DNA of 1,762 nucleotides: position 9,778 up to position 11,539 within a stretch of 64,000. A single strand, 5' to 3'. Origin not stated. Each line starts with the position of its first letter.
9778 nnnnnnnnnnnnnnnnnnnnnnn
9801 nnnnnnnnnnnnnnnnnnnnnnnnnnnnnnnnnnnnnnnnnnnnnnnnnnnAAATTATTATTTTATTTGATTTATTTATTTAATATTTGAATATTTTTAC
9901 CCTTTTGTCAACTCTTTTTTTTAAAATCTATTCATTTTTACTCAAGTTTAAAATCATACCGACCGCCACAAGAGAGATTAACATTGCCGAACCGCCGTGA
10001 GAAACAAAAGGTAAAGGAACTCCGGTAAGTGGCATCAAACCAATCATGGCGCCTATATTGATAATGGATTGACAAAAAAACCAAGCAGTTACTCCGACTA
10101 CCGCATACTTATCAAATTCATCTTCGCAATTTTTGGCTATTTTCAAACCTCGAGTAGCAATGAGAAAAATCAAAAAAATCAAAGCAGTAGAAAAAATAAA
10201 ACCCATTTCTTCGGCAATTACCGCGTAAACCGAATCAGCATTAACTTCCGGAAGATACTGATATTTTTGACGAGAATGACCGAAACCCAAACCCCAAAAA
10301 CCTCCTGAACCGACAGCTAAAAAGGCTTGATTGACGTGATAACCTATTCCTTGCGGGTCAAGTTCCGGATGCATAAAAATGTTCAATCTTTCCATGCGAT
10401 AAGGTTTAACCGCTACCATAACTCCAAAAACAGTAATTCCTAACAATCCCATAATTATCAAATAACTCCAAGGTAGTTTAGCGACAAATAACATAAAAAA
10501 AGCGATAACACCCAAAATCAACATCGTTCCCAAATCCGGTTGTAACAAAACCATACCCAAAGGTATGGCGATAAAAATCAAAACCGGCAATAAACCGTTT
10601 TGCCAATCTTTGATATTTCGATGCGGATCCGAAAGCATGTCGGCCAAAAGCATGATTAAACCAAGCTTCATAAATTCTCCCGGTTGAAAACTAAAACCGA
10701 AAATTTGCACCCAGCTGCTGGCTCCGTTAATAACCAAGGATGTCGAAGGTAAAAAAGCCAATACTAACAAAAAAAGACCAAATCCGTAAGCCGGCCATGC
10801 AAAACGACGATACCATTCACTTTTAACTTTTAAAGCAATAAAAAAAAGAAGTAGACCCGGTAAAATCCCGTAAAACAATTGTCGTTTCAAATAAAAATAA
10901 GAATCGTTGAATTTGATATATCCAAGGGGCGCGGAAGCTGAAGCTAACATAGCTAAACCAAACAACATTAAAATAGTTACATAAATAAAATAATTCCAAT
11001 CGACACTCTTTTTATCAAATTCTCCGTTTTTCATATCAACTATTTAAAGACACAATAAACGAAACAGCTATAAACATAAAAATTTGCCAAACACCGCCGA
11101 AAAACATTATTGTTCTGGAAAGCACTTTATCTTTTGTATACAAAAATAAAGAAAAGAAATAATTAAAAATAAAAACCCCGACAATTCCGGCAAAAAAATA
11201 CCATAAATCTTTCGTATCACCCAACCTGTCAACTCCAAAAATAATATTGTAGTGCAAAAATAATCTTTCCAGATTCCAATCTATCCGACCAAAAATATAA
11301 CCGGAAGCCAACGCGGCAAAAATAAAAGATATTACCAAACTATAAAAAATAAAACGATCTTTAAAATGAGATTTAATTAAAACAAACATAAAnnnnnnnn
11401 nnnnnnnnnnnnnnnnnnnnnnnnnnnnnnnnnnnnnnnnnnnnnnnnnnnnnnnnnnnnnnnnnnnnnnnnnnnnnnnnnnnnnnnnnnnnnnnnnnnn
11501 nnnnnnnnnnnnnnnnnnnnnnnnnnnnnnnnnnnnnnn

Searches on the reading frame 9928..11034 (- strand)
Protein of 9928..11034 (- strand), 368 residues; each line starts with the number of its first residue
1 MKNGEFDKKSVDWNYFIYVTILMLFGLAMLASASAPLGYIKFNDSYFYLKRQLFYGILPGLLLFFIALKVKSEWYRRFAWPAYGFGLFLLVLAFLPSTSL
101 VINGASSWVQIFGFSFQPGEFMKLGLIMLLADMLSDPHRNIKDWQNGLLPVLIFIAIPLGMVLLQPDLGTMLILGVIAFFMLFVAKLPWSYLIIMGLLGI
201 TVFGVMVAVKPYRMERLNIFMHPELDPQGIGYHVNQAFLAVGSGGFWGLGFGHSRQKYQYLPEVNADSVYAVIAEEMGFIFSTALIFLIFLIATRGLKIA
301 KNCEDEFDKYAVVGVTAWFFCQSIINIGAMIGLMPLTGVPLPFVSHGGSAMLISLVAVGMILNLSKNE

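Call 3: search_protein_families(library=pfam, proteins=[window:9928-11034:-], max_evalue=0.01)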
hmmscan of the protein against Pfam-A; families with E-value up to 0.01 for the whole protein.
window:9928-11034:- (368 aa): 1 family
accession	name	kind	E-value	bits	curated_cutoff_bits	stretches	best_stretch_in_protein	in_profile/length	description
PF01098.24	FTSW_RODA_SPOVE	-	2.9e-96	323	26.4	1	14-367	3-353/356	Cell cycle protein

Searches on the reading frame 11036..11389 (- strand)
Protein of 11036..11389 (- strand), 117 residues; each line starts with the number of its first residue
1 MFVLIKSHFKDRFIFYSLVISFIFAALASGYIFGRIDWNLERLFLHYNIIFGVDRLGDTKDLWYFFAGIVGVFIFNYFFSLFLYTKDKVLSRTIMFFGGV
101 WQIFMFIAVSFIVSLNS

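Call 3: search_protein_families(library=pfam, proteins=[window:11036-11389:-], max_evalue=0.01)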
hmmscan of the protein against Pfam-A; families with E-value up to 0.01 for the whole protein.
window:11036-11389:- (117 aa): 0 families

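Call 4: search_protein_families(library=ncbifam, proteins=[window:11036-11389:-], max_evalue=0.01)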
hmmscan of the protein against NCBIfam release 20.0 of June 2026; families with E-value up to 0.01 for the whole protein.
window:11036-11389:- (117 aa): 0 families

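Call 61: search_protein_families(library=pfam, proteins=[window:11036-11389:-], max_evalue=10)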
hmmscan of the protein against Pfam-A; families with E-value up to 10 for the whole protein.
window:11036-11389:- (117 aa): 0 families

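Call 71: search_protein_families(library=padloc, proteins=[window:11036-11389:-], max_evalue=0.001)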
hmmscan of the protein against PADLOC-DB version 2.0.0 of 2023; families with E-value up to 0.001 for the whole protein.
window:11036-11389:- (117 aa): 0 families
